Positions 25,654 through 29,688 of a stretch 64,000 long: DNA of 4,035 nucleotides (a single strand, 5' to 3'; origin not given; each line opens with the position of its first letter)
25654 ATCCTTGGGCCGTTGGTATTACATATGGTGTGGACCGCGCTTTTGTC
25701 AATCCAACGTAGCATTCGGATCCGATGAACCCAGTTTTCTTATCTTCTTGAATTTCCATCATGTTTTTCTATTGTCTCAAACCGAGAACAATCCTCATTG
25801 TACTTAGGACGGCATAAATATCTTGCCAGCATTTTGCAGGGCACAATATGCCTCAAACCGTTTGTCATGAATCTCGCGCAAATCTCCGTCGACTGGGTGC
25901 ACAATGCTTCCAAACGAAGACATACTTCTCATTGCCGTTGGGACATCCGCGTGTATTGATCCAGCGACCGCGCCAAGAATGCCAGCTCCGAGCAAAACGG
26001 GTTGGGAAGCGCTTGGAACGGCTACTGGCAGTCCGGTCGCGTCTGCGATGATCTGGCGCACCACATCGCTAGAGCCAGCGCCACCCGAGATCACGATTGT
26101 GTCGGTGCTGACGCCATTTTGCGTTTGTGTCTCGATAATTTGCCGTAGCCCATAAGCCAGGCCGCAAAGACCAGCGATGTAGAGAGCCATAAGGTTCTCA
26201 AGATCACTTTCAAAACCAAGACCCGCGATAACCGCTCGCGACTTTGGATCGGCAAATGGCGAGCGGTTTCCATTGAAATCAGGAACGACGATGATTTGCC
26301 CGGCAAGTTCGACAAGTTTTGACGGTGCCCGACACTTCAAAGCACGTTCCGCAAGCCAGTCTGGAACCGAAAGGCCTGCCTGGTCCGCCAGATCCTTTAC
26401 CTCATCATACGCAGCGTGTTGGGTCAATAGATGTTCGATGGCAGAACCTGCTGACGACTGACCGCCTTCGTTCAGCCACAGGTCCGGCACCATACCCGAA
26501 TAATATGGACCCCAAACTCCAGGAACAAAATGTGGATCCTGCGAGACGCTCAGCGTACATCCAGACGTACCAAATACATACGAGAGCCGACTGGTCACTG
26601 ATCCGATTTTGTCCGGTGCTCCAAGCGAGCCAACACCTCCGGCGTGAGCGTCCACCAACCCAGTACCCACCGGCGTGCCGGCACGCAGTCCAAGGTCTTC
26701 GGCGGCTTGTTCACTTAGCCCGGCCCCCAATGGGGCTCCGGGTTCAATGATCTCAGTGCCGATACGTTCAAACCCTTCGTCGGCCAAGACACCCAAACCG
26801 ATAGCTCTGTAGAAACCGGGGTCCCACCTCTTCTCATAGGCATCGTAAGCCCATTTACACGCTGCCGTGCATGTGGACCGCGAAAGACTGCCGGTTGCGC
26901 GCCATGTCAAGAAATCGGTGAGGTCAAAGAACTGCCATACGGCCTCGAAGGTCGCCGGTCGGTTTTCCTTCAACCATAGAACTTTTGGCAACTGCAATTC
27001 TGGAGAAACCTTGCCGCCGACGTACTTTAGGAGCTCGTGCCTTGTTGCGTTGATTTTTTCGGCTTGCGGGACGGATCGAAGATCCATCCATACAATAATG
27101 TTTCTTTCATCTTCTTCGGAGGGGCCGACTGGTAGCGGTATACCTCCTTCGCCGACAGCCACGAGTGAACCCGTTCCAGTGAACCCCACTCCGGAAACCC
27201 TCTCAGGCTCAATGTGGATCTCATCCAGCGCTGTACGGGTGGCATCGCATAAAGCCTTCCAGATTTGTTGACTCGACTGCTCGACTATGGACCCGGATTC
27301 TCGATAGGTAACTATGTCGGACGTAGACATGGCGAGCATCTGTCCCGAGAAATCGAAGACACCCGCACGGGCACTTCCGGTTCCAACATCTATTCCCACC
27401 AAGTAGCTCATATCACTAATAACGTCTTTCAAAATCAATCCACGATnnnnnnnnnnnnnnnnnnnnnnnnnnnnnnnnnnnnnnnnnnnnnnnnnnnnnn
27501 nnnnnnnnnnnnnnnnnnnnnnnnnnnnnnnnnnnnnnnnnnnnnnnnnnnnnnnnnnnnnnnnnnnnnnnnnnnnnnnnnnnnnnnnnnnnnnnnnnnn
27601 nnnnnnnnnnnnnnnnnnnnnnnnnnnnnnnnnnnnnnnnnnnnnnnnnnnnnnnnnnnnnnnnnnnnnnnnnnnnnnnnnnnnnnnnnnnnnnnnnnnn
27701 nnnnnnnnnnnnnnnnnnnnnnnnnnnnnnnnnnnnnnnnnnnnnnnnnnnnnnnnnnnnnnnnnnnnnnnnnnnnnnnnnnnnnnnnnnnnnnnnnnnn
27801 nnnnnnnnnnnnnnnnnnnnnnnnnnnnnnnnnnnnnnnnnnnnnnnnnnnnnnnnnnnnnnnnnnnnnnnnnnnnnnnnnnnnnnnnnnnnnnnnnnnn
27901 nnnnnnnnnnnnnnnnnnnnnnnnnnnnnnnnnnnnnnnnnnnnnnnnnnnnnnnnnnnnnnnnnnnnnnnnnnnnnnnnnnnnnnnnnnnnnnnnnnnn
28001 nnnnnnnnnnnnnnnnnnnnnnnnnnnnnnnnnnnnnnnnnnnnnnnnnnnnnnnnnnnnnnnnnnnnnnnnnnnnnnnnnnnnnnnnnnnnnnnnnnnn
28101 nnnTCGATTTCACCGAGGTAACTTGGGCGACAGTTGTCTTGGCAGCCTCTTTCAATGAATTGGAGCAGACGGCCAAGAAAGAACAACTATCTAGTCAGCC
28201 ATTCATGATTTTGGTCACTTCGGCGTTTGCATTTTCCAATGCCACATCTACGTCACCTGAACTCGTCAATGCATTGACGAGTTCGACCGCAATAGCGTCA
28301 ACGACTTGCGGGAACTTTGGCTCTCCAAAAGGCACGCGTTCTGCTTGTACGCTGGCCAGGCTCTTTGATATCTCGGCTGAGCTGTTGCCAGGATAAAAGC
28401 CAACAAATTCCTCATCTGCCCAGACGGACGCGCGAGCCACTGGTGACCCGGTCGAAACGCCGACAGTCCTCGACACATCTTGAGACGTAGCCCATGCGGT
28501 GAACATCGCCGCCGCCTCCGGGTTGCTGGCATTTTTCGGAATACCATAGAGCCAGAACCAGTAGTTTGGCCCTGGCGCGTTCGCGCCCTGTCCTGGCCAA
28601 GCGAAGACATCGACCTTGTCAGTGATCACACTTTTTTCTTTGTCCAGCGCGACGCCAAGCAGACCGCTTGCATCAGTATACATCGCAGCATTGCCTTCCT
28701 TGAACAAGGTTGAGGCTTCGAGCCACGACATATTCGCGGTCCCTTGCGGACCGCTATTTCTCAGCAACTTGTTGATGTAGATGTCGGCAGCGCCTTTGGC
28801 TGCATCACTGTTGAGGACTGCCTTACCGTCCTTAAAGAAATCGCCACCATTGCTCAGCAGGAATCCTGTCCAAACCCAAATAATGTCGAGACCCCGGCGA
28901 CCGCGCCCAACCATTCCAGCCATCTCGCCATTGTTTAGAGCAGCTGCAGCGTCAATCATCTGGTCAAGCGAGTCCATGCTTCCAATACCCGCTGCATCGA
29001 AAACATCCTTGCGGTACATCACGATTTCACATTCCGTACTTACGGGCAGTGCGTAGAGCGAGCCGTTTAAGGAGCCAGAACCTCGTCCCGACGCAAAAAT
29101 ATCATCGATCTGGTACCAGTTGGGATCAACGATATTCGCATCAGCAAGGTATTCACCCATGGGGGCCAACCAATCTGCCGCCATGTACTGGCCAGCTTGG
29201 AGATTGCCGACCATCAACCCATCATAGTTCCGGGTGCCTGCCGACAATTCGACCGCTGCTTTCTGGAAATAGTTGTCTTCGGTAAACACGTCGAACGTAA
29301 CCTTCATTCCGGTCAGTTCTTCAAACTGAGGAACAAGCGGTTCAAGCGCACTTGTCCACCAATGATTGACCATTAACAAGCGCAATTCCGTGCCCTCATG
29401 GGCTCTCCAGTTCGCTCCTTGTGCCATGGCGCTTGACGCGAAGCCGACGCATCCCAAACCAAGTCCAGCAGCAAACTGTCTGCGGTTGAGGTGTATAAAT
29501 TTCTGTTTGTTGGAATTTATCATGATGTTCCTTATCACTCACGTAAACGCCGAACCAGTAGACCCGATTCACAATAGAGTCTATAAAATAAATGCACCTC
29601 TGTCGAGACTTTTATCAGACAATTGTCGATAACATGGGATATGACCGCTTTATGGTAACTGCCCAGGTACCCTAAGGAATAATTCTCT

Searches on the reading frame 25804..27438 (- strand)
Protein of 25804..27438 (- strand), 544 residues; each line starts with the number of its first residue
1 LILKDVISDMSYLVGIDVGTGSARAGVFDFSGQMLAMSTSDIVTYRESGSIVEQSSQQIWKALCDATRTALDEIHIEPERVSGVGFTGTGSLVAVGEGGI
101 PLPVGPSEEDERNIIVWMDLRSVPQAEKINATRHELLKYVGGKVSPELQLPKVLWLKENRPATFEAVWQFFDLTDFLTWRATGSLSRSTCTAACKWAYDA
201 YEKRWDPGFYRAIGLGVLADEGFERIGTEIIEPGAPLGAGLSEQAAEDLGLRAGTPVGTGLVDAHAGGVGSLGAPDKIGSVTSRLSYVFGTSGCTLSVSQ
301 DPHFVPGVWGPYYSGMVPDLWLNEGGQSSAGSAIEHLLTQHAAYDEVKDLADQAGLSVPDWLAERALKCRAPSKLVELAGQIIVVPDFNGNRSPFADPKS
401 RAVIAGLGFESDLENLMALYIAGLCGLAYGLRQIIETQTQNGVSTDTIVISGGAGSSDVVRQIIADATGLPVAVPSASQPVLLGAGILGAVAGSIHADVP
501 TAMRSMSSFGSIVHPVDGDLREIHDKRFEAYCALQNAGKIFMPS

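Call 43: search_protein_families(library=pfam, proteins=[window:25804-27438:-], max_evalue=0.001)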
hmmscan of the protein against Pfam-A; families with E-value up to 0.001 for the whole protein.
window:25804-27438:- (544 aa): 2 families
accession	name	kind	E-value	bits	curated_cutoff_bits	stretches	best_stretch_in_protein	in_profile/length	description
PF02782.22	FGGY_C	-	1.1e-49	169.3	27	1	286-492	2-197/198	FGGY family of carbohydrate kinases, C-terminal domain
PF00370.27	FGGY_N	-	2e-28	100.1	28.8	1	12-270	1-245/245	FGGY family of carbohydrate kinases, N-terminal domain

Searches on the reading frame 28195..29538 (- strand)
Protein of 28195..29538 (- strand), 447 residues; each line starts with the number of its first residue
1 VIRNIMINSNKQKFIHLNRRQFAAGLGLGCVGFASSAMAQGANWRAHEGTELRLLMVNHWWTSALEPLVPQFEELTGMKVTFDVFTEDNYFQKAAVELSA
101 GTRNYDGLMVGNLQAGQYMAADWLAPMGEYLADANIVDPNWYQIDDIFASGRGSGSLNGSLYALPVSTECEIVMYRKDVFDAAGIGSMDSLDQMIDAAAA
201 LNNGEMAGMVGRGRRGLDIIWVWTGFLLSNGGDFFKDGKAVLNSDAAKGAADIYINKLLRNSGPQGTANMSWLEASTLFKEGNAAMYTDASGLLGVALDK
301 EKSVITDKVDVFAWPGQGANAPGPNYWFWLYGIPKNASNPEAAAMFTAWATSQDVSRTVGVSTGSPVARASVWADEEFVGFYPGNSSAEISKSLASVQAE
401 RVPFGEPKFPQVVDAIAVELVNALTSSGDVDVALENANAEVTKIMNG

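Call 43: search_protein_families(library=pfam, proteins=[window:28195-29538:-], max_evalue=0.001)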
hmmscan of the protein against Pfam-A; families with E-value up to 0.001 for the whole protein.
window:28195-29538:- (447 aa): 2 families
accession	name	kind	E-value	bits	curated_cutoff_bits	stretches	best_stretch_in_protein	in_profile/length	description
PF01547.30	SBP_bac_1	-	5.1e-31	109.2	26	1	62-354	5-304/307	Bacterial extracellular solute-binding protein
PF13416.11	SBP_bac_8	-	4.5e-23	82.9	27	1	69-375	3-268/279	Bacterial extracellular solute-binding protein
